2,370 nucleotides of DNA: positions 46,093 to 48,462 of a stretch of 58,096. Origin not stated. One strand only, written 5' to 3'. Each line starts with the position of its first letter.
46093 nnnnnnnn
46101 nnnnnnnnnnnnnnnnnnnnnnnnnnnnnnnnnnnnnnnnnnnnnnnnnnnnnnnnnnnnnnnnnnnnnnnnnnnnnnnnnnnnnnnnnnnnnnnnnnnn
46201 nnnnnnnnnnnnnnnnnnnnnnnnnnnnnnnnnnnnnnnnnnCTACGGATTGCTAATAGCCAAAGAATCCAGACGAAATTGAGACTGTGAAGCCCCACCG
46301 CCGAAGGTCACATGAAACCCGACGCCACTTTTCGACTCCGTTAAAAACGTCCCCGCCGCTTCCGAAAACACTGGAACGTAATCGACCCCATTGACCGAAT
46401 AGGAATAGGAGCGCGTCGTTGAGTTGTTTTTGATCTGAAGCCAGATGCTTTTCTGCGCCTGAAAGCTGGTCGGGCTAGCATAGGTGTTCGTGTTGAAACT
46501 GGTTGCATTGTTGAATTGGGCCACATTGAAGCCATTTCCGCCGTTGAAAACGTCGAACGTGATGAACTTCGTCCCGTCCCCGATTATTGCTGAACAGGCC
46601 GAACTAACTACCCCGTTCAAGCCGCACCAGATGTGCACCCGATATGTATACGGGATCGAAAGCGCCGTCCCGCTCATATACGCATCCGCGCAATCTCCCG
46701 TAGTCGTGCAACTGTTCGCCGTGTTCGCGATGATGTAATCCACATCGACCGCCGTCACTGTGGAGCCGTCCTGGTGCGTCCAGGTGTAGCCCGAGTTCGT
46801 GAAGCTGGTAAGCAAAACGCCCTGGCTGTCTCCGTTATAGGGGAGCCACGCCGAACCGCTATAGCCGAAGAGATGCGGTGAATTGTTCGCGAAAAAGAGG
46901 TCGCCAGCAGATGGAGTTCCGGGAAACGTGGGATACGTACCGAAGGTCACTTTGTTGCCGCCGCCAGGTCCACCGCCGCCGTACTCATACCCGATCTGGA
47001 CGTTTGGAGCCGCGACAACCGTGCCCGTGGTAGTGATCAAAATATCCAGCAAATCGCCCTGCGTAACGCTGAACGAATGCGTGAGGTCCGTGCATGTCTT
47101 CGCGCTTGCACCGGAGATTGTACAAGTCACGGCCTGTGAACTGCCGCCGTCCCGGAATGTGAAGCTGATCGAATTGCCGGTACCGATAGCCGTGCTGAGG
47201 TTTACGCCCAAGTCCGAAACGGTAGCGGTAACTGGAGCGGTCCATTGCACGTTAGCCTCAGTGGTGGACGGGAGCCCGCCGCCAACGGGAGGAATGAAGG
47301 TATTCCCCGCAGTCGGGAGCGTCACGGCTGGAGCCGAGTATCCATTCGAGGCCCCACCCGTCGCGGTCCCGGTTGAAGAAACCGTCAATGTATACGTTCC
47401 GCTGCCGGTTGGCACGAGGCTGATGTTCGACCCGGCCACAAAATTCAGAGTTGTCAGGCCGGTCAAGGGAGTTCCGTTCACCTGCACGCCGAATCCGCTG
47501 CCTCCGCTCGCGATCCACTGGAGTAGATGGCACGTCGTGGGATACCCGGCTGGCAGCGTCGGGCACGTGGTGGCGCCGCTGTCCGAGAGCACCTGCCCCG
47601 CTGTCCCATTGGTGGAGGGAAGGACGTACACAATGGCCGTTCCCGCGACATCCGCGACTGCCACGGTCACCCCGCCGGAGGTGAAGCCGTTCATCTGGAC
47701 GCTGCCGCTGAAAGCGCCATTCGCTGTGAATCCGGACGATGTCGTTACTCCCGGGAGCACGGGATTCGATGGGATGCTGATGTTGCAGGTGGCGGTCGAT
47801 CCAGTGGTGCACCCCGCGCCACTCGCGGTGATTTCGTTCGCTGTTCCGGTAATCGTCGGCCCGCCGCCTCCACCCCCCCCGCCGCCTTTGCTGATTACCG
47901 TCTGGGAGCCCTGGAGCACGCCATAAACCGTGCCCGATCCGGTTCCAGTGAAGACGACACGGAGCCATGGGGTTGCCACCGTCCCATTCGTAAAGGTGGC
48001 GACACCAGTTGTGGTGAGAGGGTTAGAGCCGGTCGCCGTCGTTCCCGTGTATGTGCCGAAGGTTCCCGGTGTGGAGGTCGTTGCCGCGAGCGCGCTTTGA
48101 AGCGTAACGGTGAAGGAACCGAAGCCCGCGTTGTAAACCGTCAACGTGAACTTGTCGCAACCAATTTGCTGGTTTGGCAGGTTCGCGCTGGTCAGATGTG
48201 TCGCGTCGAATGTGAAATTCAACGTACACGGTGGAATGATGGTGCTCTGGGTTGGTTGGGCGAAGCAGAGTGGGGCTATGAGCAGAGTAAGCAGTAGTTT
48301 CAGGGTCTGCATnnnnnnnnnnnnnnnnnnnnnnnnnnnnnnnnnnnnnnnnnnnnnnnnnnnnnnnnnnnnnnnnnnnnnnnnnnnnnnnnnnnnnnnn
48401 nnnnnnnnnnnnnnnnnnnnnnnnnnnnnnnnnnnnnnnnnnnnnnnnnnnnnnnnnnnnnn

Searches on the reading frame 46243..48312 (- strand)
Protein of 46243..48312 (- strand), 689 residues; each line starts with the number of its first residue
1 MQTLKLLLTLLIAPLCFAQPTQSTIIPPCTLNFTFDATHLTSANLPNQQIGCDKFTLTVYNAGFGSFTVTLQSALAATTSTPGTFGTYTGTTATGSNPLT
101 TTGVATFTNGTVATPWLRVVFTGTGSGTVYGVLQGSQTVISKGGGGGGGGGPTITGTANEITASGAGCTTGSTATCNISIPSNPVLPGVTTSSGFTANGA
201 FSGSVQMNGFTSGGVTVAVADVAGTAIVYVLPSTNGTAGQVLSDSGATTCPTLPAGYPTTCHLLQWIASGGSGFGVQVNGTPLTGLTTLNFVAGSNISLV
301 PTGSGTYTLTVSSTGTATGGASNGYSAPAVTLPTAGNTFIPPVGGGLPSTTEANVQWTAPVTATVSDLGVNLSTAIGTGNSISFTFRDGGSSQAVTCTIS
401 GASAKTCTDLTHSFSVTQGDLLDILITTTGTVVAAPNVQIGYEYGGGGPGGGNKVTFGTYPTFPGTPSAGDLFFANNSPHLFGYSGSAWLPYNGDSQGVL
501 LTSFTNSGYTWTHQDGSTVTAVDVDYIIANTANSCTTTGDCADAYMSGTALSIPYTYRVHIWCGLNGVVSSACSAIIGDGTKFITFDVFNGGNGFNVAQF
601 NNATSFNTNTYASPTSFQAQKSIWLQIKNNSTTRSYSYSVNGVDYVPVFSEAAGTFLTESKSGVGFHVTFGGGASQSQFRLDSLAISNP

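Call 6: search_protein_families(library=pfam, proteins=[window:46243-48312:-], max_evalue=0.01)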
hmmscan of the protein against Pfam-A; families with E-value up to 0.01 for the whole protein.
window:46243-48312:- (689 aa): 0 families

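Call 7: search_protein_families(library=phrogs, proteins=[window:46243-48312:-], max_evalue=0.01)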
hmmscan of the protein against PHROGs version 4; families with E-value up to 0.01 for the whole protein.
window:46243-48312:- (689 aa): 0 families

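Call 70: search_solved_structures(query=window:46243-48312:-, max_evalue=10)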
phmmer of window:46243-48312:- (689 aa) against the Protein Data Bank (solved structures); distinct sequences matched with E-value up to 10: 2.
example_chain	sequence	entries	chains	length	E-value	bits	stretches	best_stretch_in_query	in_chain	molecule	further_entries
3md0_A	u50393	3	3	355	1.1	10.8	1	263-380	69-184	Arginine/ornithine transport system ATPase | Probable GTPase Rv1496/MT1543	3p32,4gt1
6tb4_J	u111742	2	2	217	6.1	8.3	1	131-162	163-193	Transcription initiation factor TFIID subunit 10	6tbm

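Call 94: search_protein_families(library=ncbifam, proteins=[window:46243-48312:-], max_evalue=0.1)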
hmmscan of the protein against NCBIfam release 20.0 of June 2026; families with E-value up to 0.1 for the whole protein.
window:46243-48312:- (689 aa): 0 families
